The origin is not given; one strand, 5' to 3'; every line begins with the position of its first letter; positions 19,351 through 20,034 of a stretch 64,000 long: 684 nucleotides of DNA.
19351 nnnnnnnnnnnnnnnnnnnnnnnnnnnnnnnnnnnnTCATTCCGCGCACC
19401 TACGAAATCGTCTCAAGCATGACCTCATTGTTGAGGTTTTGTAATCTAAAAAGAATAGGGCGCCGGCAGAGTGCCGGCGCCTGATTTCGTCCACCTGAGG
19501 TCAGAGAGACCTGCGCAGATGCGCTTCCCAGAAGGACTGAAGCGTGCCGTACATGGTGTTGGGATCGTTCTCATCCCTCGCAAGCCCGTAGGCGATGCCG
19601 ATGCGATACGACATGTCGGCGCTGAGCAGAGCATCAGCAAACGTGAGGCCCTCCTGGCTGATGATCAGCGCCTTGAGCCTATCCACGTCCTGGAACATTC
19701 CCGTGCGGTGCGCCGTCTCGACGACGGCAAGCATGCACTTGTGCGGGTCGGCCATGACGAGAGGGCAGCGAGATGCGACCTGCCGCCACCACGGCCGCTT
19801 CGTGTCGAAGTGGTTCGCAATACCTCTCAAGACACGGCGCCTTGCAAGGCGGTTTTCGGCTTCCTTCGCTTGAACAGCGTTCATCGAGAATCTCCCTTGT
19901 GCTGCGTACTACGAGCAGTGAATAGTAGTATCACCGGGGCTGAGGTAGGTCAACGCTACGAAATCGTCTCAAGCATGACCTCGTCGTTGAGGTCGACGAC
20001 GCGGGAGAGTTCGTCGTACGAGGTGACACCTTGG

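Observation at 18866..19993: High-GC two-gene island at the pilB 3' end, flanked by a 38-bp duplication of the pilB terminus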

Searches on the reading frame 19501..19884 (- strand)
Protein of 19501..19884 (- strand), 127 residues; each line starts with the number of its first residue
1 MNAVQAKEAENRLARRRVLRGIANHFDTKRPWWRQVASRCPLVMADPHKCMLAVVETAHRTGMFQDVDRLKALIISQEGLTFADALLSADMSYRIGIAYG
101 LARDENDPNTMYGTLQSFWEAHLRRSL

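Call 7: search_protein_families(library=pfam, proteins=[window:19501-19884:-], max_evalue=1)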
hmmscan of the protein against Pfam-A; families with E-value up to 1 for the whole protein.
window:19501-19884:- (127 aa): 0 families

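Call 8: search_protein_families(library=phrogs, proteins=[window:19501-19884:-], max_evalue=1)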
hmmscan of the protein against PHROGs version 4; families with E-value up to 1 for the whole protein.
window:19501-19884:- (127 aa): 0 families

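Call 9: search_protein_families(library=padloc, proteins=[window:19501-19884:-], max_evalue=1)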
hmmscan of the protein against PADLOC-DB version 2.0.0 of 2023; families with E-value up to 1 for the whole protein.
window:19501-19884:- (127 aa): 1 family
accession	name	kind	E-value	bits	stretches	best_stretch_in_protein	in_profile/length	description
PDLC03935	RmrT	-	0.0066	14.2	1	4-64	43-102/207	-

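Call 10: search_protein_families(library=ncbifam, proteins=[window:19501-19884:-], max_evalue=1)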
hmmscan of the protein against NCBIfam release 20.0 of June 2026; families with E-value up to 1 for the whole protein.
window:19501-19884:- (127 aa): 0 families

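Call 11: find_homologous_proteins(query=window:19501-19884:-, max_evalue=0.01)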
Query window:19501-19884:- (127 aa): 3 proteins with E <= 0.01 among 24 candidates.
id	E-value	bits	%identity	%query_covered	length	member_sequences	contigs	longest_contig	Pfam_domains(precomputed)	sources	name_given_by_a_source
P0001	8.9e-80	282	100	100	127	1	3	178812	-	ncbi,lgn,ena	-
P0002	6.8e-64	231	85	97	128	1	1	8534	-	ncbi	ncbi:MAG: hypothetical protein ACYCZ0_02720 [Minisyncoccota bacterium]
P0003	3.8e-59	216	80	97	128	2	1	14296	-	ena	-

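Call 12: find_encoding_contigs(protein=P0002, flank=10000, max_places=6)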
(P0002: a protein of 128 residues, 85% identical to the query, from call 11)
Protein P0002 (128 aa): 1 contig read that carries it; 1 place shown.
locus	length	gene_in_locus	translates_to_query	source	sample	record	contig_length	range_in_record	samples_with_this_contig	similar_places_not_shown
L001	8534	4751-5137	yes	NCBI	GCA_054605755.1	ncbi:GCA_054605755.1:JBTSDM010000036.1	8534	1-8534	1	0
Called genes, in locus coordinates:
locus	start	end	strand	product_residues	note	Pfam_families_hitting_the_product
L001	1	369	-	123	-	PF02739:5_3_exonuc_N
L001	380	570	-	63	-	PF02739:5_3_exonuc_N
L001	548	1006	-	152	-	PF02367:TsaE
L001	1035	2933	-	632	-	-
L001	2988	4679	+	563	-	PF05157:MshEN (weak), PF00437:T2SSE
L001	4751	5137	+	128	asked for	-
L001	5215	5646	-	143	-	-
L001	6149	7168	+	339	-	PF06068:TIP49 (faint), PF05496:RuvB_N, PF01078:Mg_chelatase (faint), PF13191:AAA_16 (weak), PF00004:AAA, PF07728:AAA_5, PF17864:AAA_lid_4, PF05491:WHD_RuvB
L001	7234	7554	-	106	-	-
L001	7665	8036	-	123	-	-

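Call 13: find_encoding_contigs(protein=P0003, flank=10000, max_places=6)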
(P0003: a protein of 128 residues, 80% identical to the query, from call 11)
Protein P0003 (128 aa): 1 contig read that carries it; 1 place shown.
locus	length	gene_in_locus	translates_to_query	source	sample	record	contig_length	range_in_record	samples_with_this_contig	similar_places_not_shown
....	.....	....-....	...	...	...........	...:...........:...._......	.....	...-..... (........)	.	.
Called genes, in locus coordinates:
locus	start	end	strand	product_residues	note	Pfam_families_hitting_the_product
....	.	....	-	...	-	?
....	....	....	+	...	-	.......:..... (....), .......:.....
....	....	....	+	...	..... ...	-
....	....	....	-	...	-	-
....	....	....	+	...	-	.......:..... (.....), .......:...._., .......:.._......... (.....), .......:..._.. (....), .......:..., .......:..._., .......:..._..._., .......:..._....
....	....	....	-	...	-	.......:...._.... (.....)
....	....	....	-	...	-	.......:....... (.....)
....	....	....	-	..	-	-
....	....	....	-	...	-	-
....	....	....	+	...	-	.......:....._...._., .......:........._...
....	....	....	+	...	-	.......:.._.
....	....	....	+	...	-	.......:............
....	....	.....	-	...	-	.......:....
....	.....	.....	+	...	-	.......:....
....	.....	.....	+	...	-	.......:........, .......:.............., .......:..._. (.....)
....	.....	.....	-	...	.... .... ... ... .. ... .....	?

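Call 14: find_encoding_contigs(protein=P0001, flank=10000, max_places=6)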
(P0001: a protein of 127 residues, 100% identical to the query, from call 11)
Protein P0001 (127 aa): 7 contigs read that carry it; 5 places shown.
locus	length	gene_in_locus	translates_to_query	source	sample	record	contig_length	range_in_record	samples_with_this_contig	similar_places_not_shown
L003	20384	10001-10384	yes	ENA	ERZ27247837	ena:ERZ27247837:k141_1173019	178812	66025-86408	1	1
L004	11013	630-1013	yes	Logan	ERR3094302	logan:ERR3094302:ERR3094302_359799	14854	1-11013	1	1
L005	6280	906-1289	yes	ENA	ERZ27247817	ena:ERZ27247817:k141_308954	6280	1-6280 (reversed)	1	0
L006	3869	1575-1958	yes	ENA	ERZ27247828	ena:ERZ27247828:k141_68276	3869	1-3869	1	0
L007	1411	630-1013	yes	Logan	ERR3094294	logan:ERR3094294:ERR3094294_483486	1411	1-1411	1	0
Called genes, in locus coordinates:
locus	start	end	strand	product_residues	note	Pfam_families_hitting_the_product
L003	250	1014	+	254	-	PF02673:BacA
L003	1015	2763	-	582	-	-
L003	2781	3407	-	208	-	-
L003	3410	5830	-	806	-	PF02739:5_3_exonuc_N, PF01367:5_3_exonuc, PF00476:DNA_pol_A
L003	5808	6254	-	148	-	PF02367:TsaE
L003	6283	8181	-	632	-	-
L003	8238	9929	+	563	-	PF05157:MshEN (weak), PF00437:T2SSE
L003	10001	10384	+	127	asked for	-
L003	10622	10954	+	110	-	-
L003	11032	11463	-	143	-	-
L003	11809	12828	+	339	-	PF06068:TIP49 (faint), PF05496:RuvB_N, PF01078:Mg_chelatase (faint), PF13191:AAA_16 (weak), PF00004:AAA, PF07728:AAA_5, PF17864:AAA_lid_4, PF05491:WHD_RuvB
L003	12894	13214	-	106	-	-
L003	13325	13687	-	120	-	PF02325:CCB3_YggT (weak)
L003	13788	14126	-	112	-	PF21784:Bflower (faint)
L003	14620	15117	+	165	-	-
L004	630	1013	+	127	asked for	-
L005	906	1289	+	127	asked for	-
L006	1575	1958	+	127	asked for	-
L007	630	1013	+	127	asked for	-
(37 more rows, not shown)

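Call 39: predict_structure(alignment_id=A1)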
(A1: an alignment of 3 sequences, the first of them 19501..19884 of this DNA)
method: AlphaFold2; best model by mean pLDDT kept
length: 127 residues; sequences in the alignment: 3
mean_pLDDT: 45.7   pTM: 0.31
mean pLDDT of the five models: 45.7, 45.6, 43.8, 43.0, 42.4
residues with pLDDT >= 90: 0; 70-90: 0; 50-70: 17; < 50: 110
segments of 3 or more residues with pLDDT < 50: 10-12, 14-50, 56-67, 73-94, 100-127
pLDDT, mean of each block of 10 residues (from residue 1): 52 46 46 47 43 50 46 47 44 49 42 42 36
secondary structure, 60 per line:
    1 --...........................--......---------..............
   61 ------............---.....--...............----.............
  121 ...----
elements in order: H3-29 H32-37 H47-60 H67-78 H82-86 H89-103 H108-123

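Call 54: find_related_loci(query=A1, collection=viral_contigs, flank=5000)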
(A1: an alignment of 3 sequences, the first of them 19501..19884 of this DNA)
Query A1 (127 aa) in viral_contigs; peptide patterns used: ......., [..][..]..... (x = any residue, [..] = any of these).
42 stretches matched a pattern, but none encodes a relative of the query by tblastn (E <= 1e-3).

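Call 56: search_dna_similar(query=window:19501-19884:-, collection=phages, mode=protein, max_evalue=0.01)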
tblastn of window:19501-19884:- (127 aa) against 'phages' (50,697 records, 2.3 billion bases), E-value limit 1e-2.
No match.

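Call 65: search_protein_representatives(alignment_id=A1)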
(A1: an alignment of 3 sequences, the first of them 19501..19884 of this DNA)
Query: 3 sequences, 128 profile positions. Proteins with E-value up to 0.001 (for the whole library): 13; up to 1e-10: 3; up to 1e-30: 1. The best 13 are listed.
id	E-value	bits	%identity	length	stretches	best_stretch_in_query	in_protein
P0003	2.4e-79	279.9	-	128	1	1-128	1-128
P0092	7.5e-19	84.3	-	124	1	13-121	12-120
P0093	2.5e-12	63.3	-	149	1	4-125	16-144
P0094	1.3e-08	51.2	-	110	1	9-109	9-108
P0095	9.1e-08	48.5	-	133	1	11-123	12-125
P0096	2.4e-07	47.1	-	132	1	7-123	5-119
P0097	5.4e-07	46.0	-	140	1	12-125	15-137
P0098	1.2e-06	44.9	-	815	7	38-76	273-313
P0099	1.4e-06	44.7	-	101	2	73-122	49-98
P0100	3.7e-06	43.3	-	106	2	80-123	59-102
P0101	8.8e-06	42.1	-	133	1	11-122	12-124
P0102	1.1e-04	38.5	-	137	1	9-123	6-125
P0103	9.7e-04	35.5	-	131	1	37-121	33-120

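Call 67: find_encoding_contigs(protein=P0092, flank=8000, max_places=4)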
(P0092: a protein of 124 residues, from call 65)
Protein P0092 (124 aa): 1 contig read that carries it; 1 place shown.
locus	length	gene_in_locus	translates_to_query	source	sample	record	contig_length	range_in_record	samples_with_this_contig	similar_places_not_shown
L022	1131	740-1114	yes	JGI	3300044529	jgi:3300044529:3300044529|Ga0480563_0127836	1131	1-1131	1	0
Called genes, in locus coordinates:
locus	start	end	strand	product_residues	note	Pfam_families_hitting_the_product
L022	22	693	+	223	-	PF00437:T2SSE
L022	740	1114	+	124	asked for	-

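Call 70: search_protein_families(library=pfam, alignment_id=A4, max_evalue=0.1)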
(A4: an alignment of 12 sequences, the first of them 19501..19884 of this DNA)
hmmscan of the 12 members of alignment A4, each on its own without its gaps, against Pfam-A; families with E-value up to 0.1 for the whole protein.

A. member 1, window:19501-19884:- (127 aa): 0 families

B. families by the number of members that match (of 12 scanned): 1 family
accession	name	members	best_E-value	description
PF14766.11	RPA_interact_N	1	0.09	Replication protein A interacting N-terminal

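Call 71: find_encoding_contigs(protein=P0093, flank=6000, max_places=3)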
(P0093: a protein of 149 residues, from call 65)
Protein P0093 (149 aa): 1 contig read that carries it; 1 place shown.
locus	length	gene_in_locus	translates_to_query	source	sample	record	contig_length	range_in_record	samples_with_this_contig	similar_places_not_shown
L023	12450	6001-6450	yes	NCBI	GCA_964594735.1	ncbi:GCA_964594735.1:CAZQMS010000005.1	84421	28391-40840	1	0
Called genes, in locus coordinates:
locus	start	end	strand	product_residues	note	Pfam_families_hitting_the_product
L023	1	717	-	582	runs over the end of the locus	PF00801:PKD (weak)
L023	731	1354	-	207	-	-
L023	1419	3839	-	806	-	PF02739:5_3_exonuc_N, PF01367:5_3_exonuc, PF00476:DNA_pol_A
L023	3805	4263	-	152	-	PF02367:TsaE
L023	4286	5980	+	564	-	PF05157:MshEN, PF00437:T2SSE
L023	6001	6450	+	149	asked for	-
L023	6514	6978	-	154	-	-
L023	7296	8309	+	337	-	PF05496:RuvB_N, PF06068:TIP49 (faint), PF13191:AAA_16 (faint), PF07728:AAA_5, PF00004:AAA, PF17864:AAA_lid_4, PF05491:WHD_RuvB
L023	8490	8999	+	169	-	-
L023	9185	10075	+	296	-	-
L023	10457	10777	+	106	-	-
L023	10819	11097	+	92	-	PF06233:Usg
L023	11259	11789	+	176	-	PF20772:TACO1_YebC_N, PF01709:Transcrip_reg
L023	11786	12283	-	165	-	PF01988:VIT1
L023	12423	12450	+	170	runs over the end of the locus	PF02075:RuvC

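Call 73: find_encoding_contigs(protein=P0095, flank=5000, max_places=3)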
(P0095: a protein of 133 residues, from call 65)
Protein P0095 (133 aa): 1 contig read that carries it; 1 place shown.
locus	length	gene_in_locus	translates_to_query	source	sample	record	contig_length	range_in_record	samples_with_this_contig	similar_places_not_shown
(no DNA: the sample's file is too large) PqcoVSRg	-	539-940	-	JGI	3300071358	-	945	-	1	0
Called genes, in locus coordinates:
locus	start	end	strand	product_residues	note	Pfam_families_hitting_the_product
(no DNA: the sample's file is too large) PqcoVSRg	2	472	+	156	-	?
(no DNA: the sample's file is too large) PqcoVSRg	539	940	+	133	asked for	-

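Call 74: find_encoding_contigs(protein=P0101, flank=5000, max_places=3)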
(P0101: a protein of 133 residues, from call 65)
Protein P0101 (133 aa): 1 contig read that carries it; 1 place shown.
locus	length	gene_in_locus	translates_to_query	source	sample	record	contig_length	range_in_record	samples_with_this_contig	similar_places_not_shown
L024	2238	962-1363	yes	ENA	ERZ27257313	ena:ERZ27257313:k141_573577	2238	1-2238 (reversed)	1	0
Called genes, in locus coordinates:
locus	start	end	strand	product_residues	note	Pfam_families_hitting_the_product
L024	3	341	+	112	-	?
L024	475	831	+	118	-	-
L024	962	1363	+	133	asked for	-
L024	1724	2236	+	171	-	?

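Call 83: search_solved_structures(query=A4, max_evalue=5)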
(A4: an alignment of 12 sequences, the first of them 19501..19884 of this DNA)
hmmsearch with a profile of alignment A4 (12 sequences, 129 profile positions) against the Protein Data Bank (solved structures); distinct sequences matched with E-value up to 5: 6.
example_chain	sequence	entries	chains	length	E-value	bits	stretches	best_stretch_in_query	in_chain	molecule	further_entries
5xf9_B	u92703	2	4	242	0.011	18.9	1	23-62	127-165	NAD-reducing hydrogenase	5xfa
8clp_A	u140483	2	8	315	0.98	12.6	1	11-93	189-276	Hydrolase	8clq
8cln_A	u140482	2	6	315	0.99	12.6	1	11-93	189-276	Hydrolase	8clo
9dx2_A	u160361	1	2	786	1.1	12.5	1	17-55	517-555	GATOR2 complex protein MIOS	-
9lvj_A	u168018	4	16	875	1.4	12.1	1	18-55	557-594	GATOR2 complex protein MIOS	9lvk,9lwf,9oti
7uhy_A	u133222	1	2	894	1.4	12.1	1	18-55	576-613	GATOR complex protein MIOS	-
